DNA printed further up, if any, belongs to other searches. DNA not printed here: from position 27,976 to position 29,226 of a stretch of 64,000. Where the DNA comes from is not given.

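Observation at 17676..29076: Uncharacterised locus: four ICL/PEP-mutase-superfamily paralogues in two tandem pairs around a family-5 ABC importer, a PanE-like reductase and a cyclase-family hydrolase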

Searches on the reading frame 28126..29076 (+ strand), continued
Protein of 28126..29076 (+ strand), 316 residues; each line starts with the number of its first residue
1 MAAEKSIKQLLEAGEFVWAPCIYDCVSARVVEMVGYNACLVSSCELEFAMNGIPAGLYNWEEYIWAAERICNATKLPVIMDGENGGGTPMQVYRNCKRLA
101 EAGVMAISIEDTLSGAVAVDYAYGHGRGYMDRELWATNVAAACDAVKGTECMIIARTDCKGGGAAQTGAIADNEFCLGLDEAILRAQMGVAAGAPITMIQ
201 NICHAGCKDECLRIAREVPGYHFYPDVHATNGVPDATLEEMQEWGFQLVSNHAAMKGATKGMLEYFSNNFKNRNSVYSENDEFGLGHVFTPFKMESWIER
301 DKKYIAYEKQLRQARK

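Call 69: predict_structure(alignment_id=A2)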
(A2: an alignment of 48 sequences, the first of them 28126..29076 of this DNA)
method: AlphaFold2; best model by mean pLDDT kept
length: 316 residues; sequences in the alignment: 48
mean_pLDDT: 93.6   pTM: 0.92
mean pLDDT of the five models: 93.6, 91.7, 91.1, 90.6, 86.4
residues with pLDDT >= 90: 245; 70-90: 66; 50-70: 5; < 50: 0
segments of 3 or more residues with pLDDT < 50: none
pLDDT, mean of each block of 10 residues (from residue 1): 92 98 97 98 93 91 96 98 97 99 98 91 90 99 98 97 75 85 99 98 92 98 91 89 97 89 95 89 84 93 96 92
secondary structure, 60 per line:
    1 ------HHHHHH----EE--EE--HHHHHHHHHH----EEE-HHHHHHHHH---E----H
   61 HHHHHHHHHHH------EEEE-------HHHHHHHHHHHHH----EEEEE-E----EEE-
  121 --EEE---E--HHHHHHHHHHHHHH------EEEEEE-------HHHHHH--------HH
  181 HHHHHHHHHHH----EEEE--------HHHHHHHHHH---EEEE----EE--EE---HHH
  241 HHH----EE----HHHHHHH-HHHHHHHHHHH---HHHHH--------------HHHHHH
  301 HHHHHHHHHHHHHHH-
elements in order: H7-12 H25-34 E39-41 H43-51 H60-71 E78-81 H89-101 E106-110 E117-119 E123-125 H132-145 E152-157 H165-170 H179-191 E196-199 H208-217 E221-224 H238-243 H254-260 H262-272 H276-280 H295-315
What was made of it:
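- On ICL/PEP-mutase superfamily (Pfam PF13714): D only: AF2 pLDDT 93.6 and pTM 0.92 (call 69).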

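Call 71: fold_search(model_id=the predicted structure, library=pdb)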
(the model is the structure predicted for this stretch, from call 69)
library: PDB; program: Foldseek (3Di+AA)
matches with E <= 10: 1943; with E <= 0.001: 1368
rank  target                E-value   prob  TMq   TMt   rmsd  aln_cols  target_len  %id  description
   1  1zlp_A                3.8e-20  1.00  0.67  0.74  11.9       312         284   28  Petal death protein PSR132 with cysteine-linked glutaraldehyde forming a thiohemiacetal adduct (released 2006-01-03)
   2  1zlp_B                1.7e-19  1.00  0.67  0.74  13.2       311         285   27  Petal death protein PSR132 with cysteine-linked glutaraldehyde forming a thiohemiacetal adduct (released 2006-01-03)
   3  4iqd_B                4.6e-18  1.00  0.65  0.71  14.4       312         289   22  Crystal Structure of Carboxyvinyl-Carboxyphosphonate Phosphorylmutase from Bacillus anthracis (released 2013-01-23)
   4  3eoo_I                7.9e-18  1.00  0.66  0.72  15.0       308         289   22  2.9A crystal structure of methyl-isocitrate lyase from Burkholderia pseudomallei (released 2008-10-21)
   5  3fa3_A                2.1e-17  1.00  0.64  0.67   8.3       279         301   22  Crystal structure of 2,3-dimethylmalate lyase, a PEP mutase/isocitrate lyase superfamily member, trigonal crystal form (released 2009-01-27)
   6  4iqe_A                2.2e-17  1.00  0.66  0.71  14.5       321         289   21  Crystal Structure of Carboxyvinyl-Carboxyphosphonate Phosphorylmutase from Bacillus anthracis str. Ames Ancestor (released 2013-01-23)
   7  3eoo_E                2.3e-17  1.00  0.66  0.72  14.9       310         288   22  2.9A crystal structure of methyl-isocitrate lyase from Burkholderia pseudomallei (released 2008-10-21)
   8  3fa4_L                3.0e-17  1.00  0.64  0.70  12.7       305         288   23  Crystal structure of 2,3-dimethylmalate lyase, a PEP mutase/isocitrate lyase superfamily member, triclinic crystal for (released 2009-01-27)
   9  3fa4_F                3.3e-17  1.00  0.65  0.72  13.3       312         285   21  Crystal structure of 2,3-dimethylmalate lyase, a PEP mutase/isocitrate lyase superfamily member, triclinic crystal for (released 2009-01-27)
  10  3eoo_J                3.8e-17  1.00  0.66  0.72  14.4       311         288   22  2.9A crystal structure of methyl-isocitrate lyase from Burkholderia pseudomallei (released 2008-10-21)
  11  3eoo_A                5.1e-17  1.00  0.66  0.72  15.4       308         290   22  2.9A crystal structure of methyl-isocitrate lyase from Burkholderia pseudomallei (released 2008-10-21)
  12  1oqf_A                6.1e-17  1.00  0.66  0.72  14.8       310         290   21  Crystal structure of the 2-methylisocitrate lyase (released 2004-04-27)
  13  4mg4_C                7.7e-17  1.00  0.60  0.74   3.8       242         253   27  Crystal structure of a putative phosphonomutase from Burkholderia cenocepacia J2315 (released 2013-09-25)
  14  3fa4_E                9.2e-17  1.00  0.65  0.71   5.9       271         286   24  Crystal structure of 2,3-dimethylmalate lyase, a PEP mutase/isocitrate lyase superfamily member, triclinic crystal for (released 2009-01-27)
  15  1xg3_C                9.8e-17  1.00  0.65  0.71  11.9       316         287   19  Crystal structure of the C123S 2-methylisocitrate lyase mutant from Escherichia coli in complex with the reaction prod (released 2005-03-01)
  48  3b8i_B                1.6e-15  1.00  0.67  0.74   7.0       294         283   23  Crystal Structure of Oxaloacetate Decarboxylase from Pseudomonas Aeruginosa (PA4872) in complex with oxalate and Mg2+. (released 2008-01-01)
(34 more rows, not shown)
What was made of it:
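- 28126..29076 (+): ICL/PEPM paralogue D, the most widespread type, always directly downstream of the ABC ATPase genes in Firmicutes loci. AF2 model pLDDT 93.6, ICL/PEPM fold, best TM 0.74 at 28% identity (calls 69, 71).
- On ICL/PEP-mutase superfamily (Pfam PF13714): The 50 best Foldseek PDB hits listed are all ICL/PEPM members, TM 0.58-0.76 (call 71).
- Closest known: Petal death protein. Same: Same fold: for D, TM-score 0.66-0.74 normalised to the target (0.63-0.67 to the query; call 71).
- Closest known: PA4872-type oxaloacetate decarboxylase. Same: They are the model for what Cys-less members can do (decarboxylation, aldol-type chemistry) on the same fold (3b8i TM 0.67-0.74, call 71).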
